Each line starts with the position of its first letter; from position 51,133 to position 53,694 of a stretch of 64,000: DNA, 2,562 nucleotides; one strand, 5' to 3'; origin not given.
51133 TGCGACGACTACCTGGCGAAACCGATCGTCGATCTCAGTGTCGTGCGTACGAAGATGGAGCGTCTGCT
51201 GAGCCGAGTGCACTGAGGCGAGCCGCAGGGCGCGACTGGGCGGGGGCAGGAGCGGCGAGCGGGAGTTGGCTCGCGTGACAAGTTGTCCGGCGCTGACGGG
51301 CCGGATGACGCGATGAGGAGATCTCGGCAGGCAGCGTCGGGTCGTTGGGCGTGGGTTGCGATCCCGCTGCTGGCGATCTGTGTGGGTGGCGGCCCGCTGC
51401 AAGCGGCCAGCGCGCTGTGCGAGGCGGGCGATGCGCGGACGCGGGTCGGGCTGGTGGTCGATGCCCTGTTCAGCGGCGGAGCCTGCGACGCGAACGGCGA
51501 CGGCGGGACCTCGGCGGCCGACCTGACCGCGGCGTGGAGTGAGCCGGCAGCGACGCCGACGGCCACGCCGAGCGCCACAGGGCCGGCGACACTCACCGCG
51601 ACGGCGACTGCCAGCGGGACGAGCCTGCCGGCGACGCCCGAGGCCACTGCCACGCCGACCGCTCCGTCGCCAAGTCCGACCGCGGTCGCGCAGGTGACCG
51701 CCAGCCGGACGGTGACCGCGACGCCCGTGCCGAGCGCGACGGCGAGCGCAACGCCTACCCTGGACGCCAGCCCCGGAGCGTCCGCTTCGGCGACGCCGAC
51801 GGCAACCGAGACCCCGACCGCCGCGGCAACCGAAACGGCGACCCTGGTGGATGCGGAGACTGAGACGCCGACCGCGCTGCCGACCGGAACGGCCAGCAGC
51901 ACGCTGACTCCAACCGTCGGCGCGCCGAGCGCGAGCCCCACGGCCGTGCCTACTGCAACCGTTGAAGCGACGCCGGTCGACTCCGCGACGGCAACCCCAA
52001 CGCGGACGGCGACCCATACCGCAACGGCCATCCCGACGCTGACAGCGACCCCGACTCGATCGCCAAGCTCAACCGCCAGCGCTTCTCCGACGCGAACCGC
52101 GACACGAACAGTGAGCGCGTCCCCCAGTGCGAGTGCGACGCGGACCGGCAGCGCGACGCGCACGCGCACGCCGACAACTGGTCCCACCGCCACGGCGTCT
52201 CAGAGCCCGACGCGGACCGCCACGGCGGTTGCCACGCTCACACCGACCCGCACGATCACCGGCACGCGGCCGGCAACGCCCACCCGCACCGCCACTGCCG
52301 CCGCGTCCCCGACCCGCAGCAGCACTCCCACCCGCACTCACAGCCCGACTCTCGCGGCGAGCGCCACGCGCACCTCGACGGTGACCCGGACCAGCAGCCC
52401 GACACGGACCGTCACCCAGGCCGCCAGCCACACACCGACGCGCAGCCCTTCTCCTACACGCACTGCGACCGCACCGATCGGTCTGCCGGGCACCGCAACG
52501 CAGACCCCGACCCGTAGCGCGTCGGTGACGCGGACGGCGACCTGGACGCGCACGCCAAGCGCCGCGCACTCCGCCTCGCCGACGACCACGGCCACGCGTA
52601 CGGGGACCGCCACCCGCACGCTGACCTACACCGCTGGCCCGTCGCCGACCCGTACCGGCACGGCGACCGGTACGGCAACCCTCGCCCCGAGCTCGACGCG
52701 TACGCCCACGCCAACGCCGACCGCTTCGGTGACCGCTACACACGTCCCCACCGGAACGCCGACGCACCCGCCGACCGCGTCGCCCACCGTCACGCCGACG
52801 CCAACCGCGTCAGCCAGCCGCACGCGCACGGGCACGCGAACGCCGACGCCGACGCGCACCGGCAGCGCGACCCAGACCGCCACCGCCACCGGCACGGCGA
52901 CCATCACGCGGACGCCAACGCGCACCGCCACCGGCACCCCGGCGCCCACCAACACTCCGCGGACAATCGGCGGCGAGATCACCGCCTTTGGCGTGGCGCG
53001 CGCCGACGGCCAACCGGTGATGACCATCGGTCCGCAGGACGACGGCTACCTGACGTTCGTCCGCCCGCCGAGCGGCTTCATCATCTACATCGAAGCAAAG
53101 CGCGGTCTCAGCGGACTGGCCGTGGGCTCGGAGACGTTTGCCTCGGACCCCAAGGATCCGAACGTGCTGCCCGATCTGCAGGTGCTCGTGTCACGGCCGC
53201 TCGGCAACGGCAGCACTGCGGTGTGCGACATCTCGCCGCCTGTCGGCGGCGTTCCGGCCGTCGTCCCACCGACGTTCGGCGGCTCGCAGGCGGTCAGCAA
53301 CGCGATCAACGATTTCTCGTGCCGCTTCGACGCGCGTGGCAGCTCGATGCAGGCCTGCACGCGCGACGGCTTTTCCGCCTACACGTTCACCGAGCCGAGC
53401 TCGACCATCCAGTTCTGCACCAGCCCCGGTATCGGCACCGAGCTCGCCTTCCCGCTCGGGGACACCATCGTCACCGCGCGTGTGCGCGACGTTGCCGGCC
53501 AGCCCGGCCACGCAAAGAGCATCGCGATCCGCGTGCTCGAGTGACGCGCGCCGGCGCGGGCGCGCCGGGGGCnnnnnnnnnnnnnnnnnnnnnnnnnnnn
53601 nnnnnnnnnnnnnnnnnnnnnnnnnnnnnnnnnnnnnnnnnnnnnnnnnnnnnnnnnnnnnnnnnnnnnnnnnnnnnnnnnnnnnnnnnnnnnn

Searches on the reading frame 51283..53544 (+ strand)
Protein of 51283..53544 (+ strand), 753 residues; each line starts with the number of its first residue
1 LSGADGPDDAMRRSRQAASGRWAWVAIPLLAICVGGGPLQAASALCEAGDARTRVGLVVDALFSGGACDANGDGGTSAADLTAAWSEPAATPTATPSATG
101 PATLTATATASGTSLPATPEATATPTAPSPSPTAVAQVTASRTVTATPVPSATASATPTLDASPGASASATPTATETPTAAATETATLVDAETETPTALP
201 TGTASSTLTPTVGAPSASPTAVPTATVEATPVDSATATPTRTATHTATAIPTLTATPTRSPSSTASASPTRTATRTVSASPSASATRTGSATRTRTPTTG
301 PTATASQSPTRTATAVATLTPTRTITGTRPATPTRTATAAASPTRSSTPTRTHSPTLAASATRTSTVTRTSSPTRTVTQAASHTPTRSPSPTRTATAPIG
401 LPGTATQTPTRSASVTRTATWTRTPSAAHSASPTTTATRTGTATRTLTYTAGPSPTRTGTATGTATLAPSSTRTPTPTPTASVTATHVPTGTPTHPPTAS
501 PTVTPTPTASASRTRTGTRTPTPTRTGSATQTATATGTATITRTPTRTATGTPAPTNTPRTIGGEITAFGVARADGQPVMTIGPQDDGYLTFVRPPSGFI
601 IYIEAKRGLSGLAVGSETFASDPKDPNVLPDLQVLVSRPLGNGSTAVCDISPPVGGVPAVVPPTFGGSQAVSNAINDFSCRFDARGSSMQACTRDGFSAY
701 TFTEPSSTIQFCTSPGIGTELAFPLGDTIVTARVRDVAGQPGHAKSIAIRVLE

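Call 13: search_protein_families(library=pfam, proteins=[window:51283-53544:+], max_evalue=0.001)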
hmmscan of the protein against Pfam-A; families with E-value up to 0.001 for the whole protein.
window:51283-53544:+ (753 aa): 0 families
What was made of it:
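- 51283..53544 (+): Second flanking gene with a PT-rich linker and the same CTD. No Pfam hit (call 13).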
